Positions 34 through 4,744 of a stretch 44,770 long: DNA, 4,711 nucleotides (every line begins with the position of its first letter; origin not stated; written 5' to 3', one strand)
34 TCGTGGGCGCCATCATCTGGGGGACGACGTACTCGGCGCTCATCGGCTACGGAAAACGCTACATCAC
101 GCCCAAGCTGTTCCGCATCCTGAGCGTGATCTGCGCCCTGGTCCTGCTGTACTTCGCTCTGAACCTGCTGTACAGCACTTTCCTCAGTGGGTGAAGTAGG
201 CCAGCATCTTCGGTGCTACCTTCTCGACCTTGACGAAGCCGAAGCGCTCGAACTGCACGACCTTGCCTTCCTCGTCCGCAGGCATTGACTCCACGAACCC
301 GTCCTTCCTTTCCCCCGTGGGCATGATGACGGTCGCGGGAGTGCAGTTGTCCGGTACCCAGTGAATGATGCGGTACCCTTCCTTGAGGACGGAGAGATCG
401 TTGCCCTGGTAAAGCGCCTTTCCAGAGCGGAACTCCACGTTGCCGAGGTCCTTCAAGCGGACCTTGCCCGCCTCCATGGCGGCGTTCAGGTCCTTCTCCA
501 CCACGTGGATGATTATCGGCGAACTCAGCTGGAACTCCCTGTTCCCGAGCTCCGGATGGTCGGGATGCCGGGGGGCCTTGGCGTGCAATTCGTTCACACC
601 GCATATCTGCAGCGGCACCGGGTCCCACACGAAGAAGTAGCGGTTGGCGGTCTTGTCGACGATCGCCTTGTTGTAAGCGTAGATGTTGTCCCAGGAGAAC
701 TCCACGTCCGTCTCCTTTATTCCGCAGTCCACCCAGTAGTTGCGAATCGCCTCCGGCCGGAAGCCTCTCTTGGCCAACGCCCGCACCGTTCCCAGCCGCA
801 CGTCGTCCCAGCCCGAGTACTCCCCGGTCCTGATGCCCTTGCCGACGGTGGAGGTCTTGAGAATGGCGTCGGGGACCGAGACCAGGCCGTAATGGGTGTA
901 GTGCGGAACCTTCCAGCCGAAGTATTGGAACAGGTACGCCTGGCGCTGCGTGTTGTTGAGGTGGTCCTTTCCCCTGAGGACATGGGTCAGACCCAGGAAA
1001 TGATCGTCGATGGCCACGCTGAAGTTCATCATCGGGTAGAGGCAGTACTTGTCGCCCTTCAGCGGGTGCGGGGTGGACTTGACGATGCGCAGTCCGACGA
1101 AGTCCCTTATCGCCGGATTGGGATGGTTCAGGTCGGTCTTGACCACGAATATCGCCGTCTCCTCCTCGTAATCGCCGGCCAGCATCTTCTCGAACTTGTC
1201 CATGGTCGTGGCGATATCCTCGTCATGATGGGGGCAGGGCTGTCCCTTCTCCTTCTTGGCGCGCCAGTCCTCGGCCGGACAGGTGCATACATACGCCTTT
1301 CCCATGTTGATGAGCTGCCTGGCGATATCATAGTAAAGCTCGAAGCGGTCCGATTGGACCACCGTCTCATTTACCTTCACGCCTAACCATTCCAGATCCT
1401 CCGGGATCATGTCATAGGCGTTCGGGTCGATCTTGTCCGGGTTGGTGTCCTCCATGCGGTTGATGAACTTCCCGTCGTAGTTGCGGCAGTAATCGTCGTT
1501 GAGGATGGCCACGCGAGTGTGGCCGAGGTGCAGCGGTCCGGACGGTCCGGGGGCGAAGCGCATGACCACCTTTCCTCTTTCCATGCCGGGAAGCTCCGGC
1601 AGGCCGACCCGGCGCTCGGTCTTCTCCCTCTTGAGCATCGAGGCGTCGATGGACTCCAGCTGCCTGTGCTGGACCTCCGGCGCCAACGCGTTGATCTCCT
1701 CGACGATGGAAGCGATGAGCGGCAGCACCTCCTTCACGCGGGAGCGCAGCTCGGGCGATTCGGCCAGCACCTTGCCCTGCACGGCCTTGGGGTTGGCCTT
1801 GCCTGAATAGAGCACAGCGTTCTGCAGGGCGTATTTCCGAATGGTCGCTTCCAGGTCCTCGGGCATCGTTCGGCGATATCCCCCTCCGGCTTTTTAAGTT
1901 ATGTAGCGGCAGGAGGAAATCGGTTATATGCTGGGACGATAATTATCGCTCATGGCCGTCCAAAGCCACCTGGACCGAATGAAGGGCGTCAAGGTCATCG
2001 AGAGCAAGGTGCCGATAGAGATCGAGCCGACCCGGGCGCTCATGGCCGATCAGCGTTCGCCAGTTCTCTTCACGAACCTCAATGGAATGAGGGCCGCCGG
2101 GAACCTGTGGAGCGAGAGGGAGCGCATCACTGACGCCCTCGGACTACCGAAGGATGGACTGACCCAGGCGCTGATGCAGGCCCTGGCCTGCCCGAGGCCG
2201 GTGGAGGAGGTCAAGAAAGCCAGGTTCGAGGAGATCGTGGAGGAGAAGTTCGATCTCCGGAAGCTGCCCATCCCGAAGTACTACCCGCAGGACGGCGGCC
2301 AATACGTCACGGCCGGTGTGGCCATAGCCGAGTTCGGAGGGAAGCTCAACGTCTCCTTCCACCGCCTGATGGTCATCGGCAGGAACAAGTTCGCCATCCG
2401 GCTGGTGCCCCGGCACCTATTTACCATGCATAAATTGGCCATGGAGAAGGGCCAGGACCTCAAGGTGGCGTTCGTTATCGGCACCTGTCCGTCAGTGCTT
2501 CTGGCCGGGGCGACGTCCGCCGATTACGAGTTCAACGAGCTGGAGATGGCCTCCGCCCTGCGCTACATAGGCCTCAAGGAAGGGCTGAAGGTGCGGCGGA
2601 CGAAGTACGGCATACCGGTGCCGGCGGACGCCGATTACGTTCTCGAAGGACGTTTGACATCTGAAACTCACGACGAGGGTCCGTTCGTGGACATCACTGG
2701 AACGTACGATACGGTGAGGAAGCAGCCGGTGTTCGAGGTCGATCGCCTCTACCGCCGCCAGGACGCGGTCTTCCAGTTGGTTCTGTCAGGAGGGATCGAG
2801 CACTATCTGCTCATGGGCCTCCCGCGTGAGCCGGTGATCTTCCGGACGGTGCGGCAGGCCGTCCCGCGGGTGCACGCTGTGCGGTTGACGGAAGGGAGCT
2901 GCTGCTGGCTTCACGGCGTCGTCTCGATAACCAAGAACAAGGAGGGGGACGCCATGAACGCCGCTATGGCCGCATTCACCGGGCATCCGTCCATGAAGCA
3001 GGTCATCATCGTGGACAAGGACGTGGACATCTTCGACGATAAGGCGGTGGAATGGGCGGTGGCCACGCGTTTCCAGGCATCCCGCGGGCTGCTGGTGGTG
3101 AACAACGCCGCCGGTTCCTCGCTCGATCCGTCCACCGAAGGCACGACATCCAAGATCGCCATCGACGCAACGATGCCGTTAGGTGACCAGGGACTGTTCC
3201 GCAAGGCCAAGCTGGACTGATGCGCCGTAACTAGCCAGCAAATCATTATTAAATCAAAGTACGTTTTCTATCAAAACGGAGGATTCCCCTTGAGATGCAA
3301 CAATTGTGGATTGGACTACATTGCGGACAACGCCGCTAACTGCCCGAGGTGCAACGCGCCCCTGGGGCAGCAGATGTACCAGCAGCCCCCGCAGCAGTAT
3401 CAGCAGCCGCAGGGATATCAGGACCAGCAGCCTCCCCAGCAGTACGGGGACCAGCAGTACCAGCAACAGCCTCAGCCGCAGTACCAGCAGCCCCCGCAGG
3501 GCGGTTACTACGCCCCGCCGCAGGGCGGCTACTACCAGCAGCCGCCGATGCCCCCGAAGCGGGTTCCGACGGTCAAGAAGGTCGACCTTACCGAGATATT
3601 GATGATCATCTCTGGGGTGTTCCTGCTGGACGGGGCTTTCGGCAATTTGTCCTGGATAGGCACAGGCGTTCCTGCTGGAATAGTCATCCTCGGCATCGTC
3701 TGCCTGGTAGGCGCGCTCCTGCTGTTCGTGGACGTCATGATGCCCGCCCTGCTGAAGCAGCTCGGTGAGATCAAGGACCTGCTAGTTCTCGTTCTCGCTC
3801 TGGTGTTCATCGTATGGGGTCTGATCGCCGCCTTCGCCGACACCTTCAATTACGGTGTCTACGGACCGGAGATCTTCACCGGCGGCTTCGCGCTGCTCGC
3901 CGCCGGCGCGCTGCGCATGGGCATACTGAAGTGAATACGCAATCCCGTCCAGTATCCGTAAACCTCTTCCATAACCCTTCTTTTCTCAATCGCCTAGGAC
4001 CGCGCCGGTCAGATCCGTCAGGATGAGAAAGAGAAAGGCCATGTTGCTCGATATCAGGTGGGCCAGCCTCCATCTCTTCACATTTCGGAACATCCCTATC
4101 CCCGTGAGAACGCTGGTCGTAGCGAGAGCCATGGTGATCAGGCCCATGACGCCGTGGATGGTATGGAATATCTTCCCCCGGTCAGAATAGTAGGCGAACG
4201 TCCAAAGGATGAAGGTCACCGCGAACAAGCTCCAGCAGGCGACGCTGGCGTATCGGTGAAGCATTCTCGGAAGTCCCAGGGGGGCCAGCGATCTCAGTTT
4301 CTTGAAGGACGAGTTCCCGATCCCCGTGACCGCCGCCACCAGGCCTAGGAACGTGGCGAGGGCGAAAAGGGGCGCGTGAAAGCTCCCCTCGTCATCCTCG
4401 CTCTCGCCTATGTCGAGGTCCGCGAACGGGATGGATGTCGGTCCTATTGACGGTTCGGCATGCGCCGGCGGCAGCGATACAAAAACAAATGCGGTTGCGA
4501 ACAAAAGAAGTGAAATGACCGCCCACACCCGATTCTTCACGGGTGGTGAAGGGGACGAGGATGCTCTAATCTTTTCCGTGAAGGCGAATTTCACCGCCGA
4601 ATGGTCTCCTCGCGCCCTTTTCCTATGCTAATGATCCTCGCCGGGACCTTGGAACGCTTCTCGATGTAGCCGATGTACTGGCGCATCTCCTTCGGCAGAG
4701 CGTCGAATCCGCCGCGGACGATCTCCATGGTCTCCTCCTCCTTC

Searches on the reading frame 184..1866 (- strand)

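Call 52: search_protein_families(library=pfam, proteins=[window:184-1866:-], max_evalue=0.00001)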
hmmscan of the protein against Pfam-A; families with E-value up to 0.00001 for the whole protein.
window:184-1866:- (560 aa): 3 families
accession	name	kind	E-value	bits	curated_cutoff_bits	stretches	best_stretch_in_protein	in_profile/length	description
PF00749.27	tRNA-synt_1c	-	8.1e-68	229.1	23.4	1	99-401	1-310/314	tRNA synthetases class I (E and Q), catalytic domain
PF03950.23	tRNA-synt_1c_C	-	2.5e-15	56.9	23.9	1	407-482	1-76/91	tRNA synthetases class I (E and Q), anti-codon binding domain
PF20974.2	tRNA-synt_1c_C2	-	2.2e-07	31.9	23.9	1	500-547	1-68/69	tRNA synthetases class I (E and Q), anti-codon binding domain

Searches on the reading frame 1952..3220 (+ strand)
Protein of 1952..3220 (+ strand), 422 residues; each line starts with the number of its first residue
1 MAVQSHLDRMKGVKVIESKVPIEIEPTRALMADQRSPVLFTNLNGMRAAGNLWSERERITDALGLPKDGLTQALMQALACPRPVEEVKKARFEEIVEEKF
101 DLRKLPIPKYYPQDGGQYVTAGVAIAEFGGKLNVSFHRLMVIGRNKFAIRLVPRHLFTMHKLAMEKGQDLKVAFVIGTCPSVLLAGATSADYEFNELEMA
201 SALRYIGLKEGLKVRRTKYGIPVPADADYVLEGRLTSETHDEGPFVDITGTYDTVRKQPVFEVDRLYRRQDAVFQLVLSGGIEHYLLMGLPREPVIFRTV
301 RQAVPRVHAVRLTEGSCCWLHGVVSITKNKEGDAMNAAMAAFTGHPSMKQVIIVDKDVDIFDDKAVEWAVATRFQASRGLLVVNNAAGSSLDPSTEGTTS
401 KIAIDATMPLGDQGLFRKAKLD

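Call 52: search_protein_families(library=pfam, proteins=[window:1952-3220:+], max_evalue=0.00001)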
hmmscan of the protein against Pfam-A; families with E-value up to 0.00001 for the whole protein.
window:1952-3220:+ (422 aa): 3 families
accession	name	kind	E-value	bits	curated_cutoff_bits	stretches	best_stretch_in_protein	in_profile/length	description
PF01977.22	UbiD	-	1.7e-52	178.1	23.3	1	88-280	6-204/206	3-octaprenyl-4-hydroxybenzoate carboxy-lyase Rift-related domain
PF20696.2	UbiD_C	-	1.5e-34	119.2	24.2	1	286-406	2-127/127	3-octaprenyl-4-hydroxybenzoate carboxy-lyase C-terminal domain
PF20695.2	UbiD_N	-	2.6e-09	37.5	24.3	1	7-78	4-78/78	3-octaprenyl-4-hydroxybenzoate carboxy-lyase N-terminal domain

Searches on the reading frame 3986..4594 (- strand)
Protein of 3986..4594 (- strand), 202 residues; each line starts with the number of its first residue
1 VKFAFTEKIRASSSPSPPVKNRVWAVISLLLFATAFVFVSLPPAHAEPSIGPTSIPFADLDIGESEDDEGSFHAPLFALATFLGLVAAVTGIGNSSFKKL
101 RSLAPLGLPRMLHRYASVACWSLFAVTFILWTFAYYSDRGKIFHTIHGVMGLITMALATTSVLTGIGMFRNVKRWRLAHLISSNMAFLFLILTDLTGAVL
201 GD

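Call 52: search_protein_families(library=pfam, proteins=[window:3986-4594:-], max_evalue=0.00001)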
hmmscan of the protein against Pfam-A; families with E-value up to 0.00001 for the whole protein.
window:3986-4594:- (202 aa): 1 family
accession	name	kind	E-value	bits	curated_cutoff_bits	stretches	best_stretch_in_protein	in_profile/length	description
PF13301.11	DUF4079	-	2.3e-06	28.3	31.4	1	75-198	6-135/141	Protein of unknown function (DUF4079)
